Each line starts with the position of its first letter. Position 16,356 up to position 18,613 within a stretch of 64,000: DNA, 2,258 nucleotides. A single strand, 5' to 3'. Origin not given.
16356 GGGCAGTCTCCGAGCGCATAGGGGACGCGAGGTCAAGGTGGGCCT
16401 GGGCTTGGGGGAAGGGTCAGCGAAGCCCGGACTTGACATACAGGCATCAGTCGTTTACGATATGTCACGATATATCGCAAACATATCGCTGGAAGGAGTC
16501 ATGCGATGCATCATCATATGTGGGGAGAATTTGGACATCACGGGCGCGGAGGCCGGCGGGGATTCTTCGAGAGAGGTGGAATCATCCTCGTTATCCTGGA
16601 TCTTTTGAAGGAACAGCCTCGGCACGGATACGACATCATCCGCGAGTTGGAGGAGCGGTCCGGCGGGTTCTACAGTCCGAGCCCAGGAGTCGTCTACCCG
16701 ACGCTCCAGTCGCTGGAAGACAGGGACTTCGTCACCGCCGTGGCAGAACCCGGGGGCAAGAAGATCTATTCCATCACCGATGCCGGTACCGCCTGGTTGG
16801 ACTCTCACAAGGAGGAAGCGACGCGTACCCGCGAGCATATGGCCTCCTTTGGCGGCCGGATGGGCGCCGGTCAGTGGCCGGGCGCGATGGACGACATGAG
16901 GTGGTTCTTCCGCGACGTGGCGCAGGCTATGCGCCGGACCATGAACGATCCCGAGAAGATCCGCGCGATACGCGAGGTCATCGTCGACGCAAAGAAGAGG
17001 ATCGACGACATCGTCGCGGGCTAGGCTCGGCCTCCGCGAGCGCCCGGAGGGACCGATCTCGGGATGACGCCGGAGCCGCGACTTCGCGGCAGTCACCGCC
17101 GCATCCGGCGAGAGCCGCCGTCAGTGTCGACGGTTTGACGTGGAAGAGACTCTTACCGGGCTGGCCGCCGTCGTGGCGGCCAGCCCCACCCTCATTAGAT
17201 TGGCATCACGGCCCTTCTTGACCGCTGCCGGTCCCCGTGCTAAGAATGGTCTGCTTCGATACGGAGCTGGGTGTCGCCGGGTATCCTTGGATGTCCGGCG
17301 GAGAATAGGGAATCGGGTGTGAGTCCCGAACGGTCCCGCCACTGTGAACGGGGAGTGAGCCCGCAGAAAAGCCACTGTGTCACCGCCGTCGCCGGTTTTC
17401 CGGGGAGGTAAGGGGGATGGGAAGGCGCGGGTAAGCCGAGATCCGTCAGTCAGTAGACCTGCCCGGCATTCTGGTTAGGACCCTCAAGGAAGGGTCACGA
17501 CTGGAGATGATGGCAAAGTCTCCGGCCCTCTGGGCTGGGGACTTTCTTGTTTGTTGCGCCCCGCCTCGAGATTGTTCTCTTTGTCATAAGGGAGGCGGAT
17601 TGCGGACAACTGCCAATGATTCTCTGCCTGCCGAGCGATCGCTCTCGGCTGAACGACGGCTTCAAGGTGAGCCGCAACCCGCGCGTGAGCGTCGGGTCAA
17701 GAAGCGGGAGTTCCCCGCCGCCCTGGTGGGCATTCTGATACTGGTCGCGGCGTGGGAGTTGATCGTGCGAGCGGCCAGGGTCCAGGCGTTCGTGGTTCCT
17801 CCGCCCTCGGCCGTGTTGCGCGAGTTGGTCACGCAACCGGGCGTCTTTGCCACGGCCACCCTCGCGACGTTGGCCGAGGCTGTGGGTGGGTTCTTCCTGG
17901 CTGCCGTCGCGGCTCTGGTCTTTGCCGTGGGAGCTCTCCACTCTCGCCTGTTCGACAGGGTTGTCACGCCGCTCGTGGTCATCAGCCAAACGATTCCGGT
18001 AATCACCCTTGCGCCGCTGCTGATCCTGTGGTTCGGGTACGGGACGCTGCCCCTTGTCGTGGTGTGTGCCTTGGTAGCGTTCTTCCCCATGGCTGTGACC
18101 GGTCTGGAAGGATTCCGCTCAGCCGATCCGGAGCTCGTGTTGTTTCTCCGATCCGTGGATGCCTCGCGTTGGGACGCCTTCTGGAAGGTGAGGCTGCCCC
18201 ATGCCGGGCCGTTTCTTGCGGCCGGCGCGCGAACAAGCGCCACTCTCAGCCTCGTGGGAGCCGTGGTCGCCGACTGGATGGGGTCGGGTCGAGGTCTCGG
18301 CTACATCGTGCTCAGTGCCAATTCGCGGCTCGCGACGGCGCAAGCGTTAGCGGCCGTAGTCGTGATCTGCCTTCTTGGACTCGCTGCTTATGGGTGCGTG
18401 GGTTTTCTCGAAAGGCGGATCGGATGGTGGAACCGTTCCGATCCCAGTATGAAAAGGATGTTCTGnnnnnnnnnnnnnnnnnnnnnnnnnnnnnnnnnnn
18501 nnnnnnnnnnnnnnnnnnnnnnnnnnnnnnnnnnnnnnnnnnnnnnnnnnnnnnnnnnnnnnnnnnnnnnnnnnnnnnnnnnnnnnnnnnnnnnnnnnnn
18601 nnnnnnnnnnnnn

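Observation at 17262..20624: Cobalamin riboswitch controls a ThiXYZ/NMT1-type ABC importer: candidate cobamide lower-ligand transporter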

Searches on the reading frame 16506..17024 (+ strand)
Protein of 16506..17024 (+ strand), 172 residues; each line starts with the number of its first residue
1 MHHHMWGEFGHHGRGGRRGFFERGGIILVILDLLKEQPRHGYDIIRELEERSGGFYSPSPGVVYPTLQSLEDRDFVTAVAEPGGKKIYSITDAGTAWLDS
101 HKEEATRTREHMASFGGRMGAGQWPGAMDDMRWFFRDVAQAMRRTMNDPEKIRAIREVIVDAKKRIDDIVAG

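Call 53: search_protein_families(library=pfam, proteins=[window:16506-17024:+], max_evalue=0.001)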
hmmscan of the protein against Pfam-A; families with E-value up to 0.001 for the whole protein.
window:16506-17024:+ (172 aa): 1 family
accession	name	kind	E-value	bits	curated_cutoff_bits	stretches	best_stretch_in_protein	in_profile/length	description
PF03551.20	PadR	-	7.1e-20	71.2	27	1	30-98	1-73/75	Transcriptional regulator PadR-like family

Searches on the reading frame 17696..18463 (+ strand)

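Call 5: search_protein_families(library=pfam, proteins=[window:17696-18463:+])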
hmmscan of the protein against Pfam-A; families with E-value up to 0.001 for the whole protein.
seq(256 aa): 1 family
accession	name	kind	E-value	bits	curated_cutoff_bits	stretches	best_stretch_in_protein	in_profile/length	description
PF00528.27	BPD_transp_1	-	2e-29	103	26.4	1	72-242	4-182/184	Binding-protein-dependent transport system inner membrane component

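Call 6: search_protein_families(library=ncbifam, proteins=[window:17696-18463:+], max_evalue=0.01)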
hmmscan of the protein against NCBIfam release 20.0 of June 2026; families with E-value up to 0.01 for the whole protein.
seq(256 aa): 8 families
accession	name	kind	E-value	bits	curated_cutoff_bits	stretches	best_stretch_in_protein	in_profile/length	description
NF040733.1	ABC_perm_U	equivalog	6.5e-25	88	295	1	8-246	10-249/251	ABC transporter permease subunit SaoP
NF007545.0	PRK10160.1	equivalog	2.2e-23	83.1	342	1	10-246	28-271/275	taurine ABC transporter permease TauC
NF008470.0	PRK11365.1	equivalog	1.5e-19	70.4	347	1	16-247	21-254/263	aliphatic sulfonate ABC transporter permease SsuC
TIGR01183.1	ntrB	equivalog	1.2e-12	48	209.05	1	49-237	14-201/202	nitrate ABC transporter permease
NF008196.0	PRK10952.1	equivalog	6.5e-12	44.9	439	1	7-227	106-317/356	glycine betaine/L-proline ABC transporter permease ProW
TIGR03416.1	ABC_choXWV_perm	equivalog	2.7e-11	43.5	363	1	10-227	51-259/267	choline ABC transporter permease subunit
NF007047.0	PRK09500.1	equivalog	0.0013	18.4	326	1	54-195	68-206/257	spermidine/putrescine ABC transporter permease PotC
TIGR01097.1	PhnE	equivalog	0.0046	16.4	216.7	1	45-227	51-236/252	phosphonate ABC transporter, permease protein PhnE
